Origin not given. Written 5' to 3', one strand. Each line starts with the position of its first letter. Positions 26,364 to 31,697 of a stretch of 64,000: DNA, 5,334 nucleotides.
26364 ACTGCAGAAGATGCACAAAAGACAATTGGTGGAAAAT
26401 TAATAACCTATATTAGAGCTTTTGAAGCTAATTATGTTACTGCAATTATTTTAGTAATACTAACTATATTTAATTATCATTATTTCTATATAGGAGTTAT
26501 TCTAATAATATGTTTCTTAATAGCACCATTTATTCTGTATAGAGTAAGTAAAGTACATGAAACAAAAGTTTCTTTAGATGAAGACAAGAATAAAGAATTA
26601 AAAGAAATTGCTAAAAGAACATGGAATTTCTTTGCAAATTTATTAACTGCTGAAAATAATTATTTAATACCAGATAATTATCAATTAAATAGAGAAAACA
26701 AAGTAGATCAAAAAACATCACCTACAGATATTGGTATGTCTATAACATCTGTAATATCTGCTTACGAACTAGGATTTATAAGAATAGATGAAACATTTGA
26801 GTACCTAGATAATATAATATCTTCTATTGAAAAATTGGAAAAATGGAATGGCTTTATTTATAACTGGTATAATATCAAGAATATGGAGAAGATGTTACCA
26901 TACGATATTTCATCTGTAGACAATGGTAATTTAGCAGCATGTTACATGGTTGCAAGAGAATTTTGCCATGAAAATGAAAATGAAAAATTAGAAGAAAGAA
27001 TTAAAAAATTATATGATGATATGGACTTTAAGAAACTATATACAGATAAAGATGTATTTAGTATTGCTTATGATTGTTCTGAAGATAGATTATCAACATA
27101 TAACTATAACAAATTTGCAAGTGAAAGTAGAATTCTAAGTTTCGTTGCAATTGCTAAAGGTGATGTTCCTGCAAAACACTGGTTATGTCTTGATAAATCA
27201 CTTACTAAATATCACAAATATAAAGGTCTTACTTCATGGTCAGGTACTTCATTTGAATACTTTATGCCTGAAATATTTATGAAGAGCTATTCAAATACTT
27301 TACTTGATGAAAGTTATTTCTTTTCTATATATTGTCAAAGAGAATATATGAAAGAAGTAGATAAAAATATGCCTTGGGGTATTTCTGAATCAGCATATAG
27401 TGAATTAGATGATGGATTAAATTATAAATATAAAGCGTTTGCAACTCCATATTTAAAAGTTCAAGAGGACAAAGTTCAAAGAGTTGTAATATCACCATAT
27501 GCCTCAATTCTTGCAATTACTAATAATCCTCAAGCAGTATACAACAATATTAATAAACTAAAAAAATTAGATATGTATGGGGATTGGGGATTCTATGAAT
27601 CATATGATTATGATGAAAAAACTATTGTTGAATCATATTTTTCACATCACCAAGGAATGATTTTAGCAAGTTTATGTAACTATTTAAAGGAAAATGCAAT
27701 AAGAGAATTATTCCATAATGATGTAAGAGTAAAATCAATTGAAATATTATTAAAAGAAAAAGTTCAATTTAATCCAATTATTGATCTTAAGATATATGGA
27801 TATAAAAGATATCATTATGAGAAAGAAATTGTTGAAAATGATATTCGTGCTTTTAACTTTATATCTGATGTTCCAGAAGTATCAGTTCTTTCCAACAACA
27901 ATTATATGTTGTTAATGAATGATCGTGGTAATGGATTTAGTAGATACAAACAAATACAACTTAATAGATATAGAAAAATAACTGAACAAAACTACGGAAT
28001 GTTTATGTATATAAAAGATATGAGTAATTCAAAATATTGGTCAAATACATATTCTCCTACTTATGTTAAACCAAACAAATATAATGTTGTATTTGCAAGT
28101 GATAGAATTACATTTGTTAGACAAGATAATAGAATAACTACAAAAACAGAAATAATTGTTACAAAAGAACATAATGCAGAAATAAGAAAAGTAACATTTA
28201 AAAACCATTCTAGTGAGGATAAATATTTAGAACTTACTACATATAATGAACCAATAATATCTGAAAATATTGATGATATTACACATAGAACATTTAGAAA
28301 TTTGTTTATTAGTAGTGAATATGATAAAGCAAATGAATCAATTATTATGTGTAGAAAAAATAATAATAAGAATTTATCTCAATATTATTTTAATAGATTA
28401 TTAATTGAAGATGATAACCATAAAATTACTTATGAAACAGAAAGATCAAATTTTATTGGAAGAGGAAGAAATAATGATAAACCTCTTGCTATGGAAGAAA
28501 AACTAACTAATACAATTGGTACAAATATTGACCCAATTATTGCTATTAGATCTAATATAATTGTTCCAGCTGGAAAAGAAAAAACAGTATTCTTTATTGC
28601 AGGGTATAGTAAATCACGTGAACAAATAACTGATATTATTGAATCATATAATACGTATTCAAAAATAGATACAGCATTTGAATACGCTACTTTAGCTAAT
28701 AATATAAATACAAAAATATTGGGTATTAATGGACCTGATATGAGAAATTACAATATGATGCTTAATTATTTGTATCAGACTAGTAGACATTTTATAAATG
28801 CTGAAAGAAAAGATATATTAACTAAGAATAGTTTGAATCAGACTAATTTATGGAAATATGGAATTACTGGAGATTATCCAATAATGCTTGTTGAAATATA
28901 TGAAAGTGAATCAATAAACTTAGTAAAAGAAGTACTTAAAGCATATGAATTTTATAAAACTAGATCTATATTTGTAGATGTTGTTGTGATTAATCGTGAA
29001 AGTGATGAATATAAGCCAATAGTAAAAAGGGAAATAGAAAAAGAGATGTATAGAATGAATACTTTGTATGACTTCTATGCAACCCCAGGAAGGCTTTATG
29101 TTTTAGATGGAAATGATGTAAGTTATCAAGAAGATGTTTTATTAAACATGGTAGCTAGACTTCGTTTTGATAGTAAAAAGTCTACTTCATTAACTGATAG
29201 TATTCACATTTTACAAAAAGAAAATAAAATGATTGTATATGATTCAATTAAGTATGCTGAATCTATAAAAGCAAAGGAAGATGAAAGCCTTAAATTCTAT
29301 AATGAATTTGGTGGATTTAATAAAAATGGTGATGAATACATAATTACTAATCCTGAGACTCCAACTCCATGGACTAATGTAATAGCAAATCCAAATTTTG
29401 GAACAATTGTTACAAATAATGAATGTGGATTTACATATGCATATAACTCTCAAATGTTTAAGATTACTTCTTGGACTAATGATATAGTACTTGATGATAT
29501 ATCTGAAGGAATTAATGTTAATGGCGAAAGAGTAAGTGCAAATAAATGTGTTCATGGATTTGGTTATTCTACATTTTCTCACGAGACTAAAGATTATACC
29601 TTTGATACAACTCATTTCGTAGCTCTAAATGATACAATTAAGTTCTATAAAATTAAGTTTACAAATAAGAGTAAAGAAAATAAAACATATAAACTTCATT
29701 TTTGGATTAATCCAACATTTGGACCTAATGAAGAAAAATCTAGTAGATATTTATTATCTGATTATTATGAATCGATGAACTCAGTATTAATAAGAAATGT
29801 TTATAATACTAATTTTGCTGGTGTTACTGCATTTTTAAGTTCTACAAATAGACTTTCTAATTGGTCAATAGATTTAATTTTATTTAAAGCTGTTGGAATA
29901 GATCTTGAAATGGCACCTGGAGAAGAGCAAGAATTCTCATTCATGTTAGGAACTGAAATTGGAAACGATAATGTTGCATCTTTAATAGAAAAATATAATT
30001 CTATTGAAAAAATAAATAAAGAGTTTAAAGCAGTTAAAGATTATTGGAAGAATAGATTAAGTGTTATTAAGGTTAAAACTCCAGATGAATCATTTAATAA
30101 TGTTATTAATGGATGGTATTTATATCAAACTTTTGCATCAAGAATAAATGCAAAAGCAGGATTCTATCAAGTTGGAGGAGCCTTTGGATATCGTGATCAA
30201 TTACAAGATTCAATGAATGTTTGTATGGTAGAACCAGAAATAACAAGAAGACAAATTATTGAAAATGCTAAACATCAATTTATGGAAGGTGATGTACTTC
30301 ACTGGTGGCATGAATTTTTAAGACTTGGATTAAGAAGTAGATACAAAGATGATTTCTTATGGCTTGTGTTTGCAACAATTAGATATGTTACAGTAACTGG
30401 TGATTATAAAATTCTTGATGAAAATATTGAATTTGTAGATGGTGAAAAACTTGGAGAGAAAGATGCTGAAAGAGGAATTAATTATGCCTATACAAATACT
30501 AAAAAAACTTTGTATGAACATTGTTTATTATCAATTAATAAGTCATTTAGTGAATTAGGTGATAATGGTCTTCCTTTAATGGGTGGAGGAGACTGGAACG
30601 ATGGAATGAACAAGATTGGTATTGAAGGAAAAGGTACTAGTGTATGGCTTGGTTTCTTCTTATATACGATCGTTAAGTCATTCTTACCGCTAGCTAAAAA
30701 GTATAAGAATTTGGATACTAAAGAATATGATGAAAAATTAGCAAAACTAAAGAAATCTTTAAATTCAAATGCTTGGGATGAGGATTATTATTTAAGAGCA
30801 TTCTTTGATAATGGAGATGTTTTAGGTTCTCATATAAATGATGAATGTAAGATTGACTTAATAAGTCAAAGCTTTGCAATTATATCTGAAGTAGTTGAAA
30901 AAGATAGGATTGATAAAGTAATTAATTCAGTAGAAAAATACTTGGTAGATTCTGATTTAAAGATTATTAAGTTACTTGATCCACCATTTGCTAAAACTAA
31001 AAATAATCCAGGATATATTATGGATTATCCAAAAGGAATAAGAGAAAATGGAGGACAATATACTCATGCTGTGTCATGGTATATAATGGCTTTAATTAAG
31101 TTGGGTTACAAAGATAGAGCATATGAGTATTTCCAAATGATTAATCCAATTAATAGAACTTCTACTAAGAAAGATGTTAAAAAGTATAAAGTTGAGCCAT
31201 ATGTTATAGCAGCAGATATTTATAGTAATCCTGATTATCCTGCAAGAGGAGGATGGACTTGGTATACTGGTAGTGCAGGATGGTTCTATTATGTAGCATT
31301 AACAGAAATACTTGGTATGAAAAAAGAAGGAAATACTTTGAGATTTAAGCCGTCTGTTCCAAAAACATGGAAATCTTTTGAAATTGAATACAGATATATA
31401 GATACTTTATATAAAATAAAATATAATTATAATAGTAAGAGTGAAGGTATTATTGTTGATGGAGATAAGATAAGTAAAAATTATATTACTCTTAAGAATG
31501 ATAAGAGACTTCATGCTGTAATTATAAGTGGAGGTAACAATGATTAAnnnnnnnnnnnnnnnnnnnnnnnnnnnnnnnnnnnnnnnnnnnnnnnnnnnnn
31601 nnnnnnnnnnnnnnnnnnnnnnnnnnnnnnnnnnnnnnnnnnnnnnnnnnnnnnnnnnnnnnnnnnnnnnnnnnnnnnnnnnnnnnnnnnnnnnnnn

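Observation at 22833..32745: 2557-aa cyclic-beta-1,2-glucan-synthase-like giant gene overlapping pgi, preceded by an HExxH protein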

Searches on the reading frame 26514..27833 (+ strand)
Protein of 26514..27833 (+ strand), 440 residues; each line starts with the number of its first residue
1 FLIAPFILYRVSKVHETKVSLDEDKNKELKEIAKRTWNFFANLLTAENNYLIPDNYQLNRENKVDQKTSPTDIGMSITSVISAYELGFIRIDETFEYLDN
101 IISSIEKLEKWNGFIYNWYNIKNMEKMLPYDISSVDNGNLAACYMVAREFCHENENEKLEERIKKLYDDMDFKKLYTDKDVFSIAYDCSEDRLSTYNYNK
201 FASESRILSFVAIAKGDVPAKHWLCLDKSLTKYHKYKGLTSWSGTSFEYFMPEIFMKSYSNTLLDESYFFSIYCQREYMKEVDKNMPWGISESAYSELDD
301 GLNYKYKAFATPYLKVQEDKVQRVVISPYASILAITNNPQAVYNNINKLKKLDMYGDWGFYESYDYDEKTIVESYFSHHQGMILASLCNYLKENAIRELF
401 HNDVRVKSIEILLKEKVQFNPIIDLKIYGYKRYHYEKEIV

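Call 22: search_solved_structures(query=window:26514-27833:+, max_evalue=1e-20, show_alignments=3)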
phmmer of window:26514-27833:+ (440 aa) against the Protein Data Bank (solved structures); distinct sequences matched with E-value up to 1e-20: 3.
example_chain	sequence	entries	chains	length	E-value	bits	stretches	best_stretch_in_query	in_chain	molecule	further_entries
8wy1_A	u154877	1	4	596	5.2e-103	348.6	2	153-418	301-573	Glycosyltransferase 36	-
8rf9_A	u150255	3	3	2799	2.1e-79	270.8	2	158-418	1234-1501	Cyclic beta 1-2 glucan synthetase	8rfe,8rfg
8rf0_A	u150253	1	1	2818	2.1e-79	270.7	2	158-418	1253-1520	Cyclic beta-(1,2)-glucan synthase NdvB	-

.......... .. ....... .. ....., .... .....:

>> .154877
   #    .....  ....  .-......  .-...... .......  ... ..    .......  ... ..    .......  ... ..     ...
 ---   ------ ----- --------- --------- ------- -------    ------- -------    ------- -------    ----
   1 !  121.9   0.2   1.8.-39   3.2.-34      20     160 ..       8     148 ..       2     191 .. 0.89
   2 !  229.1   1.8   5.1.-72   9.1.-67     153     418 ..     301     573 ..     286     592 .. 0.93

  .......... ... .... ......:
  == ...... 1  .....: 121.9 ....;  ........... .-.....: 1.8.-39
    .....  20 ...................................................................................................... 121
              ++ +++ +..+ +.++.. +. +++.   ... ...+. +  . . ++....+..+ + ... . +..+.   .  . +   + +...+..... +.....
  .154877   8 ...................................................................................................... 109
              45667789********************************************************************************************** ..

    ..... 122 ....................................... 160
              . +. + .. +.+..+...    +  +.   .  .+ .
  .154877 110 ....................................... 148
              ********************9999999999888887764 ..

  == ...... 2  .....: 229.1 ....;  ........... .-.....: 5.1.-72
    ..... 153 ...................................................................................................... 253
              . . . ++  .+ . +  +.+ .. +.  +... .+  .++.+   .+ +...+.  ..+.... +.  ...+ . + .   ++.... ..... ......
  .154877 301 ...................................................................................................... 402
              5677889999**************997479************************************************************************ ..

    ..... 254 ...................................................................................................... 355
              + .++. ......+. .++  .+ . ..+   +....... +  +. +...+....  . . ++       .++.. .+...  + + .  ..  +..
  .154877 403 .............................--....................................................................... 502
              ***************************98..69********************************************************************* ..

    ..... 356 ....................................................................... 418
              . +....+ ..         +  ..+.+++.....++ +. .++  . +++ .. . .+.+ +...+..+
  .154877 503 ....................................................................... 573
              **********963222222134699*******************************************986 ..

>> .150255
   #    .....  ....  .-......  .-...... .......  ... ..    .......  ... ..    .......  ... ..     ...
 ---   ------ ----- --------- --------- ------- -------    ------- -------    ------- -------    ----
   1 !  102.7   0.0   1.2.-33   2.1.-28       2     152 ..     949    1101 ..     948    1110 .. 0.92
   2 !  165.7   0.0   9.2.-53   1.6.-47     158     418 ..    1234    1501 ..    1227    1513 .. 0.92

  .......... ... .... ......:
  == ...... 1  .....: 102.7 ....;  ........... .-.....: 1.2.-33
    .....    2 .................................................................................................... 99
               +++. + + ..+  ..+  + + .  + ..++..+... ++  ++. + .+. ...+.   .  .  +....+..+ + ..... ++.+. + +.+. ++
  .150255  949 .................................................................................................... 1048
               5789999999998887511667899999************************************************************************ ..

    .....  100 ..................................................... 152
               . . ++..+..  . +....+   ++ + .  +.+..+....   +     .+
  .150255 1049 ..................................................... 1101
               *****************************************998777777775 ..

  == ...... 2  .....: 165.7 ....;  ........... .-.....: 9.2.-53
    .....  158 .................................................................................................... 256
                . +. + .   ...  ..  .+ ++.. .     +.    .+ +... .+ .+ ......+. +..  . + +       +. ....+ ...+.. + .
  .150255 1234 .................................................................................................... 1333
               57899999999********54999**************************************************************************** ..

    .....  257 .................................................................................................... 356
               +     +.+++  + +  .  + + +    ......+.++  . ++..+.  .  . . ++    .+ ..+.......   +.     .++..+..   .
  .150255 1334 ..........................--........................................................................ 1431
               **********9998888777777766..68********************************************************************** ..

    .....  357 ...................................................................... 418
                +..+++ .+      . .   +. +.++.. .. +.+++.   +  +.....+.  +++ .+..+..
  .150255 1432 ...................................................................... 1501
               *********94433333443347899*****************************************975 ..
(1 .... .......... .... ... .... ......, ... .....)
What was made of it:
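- Closest known: Thermoanaerobacter italicus CGS cyclization domain. Different: TiCGS carries a ~150-aa segment (chain positions 149-300) that is absent here (call 22).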

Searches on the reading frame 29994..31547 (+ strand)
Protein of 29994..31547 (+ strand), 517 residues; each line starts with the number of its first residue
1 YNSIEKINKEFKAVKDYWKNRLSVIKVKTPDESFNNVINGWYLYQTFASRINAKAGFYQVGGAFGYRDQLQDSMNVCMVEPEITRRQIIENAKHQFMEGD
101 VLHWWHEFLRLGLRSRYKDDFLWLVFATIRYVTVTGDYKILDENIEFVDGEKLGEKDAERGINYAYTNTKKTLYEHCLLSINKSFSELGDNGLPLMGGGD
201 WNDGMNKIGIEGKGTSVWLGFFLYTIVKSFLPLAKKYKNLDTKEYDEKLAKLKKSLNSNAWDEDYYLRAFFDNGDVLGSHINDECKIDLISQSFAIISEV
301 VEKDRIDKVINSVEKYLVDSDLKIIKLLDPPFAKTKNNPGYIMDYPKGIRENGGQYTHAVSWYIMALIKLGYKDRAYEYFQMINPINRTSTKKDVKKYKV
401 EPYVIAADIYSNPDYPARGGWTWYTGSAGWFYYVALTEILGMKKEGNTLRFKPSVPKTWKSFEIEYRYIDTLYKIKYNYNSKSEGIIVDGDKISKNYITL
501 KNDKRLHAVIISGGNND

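Call 29: search_solved_structures(query=window:29994-31547:+, max_evalue=1e-60, show_alignments=1)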
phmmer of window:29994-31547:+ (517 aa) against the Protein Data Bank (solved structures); distinct sequences matched with E-value up to 1e-60: 6.
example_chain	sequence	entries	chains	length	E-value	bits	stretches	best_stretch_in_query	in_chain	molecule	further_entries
8rf9_A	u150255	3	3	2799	1.3e-132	446.4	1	14-465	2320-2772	Cyclic beta 1-2 glucan synthetase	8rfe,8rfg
8rf0_A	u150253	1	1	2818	1.3e-132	446.4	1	14-465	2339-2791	Cyclic beta-(1,2)-glucan synthase NdvB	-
8ho9_A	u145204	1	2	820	3.6e-62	213.9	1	1-511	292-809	Cellobiose phosphorylase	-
8hob_A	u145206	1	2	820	7.9e-62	212.8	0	1-511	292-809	Cellobiose phosphorylase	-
3qde_A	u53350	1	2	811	2.9e-61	210.9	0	1-511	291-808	Cellobiose phosphorylase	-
8ho7_A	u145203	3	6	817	3.7e-61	210.5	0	1-510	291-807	Cellobiose phosphorylase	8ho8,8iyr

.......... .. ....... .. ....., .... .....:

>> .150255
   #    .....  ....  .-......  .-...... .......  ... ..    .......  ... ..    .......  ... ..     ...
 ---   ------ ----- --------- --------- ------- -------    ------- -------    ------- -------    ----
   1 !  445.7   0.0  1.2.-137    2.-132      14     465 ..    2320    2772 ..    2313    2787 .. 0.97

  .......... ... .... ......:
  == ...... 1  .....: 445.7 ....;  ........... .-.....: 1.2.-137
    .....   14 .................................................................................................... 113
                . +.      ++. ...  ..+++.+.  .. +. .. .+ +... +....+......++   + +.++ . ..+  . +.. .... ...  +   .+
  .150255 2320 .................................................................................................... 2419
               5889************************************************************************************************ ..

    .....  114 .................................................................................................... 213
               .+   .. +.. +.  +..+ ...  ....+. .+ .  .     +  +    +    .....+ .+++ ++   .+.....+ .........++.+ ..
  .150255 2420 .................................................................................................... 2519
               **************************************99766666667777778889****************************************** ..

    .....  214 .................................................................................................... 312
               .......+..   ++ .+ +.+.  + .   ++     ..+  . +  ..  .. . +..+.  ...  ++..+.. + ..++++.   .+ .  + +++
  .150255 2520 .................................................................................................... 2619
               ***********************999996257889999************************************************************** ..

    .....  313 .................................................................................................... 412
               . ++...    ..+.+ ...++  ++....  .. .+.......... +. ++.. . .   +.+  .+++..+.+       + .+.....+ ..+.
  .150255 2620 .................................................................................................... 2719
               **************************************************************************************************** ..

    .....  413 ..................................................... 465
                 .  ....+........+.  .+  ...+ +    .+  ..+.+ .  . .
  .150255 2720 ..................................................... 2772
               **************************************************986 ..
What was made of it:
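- On GH94 phosphorylase domain: D2243 corresponds to AtCgs D2528 and D2108 to D2393 (call 29).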
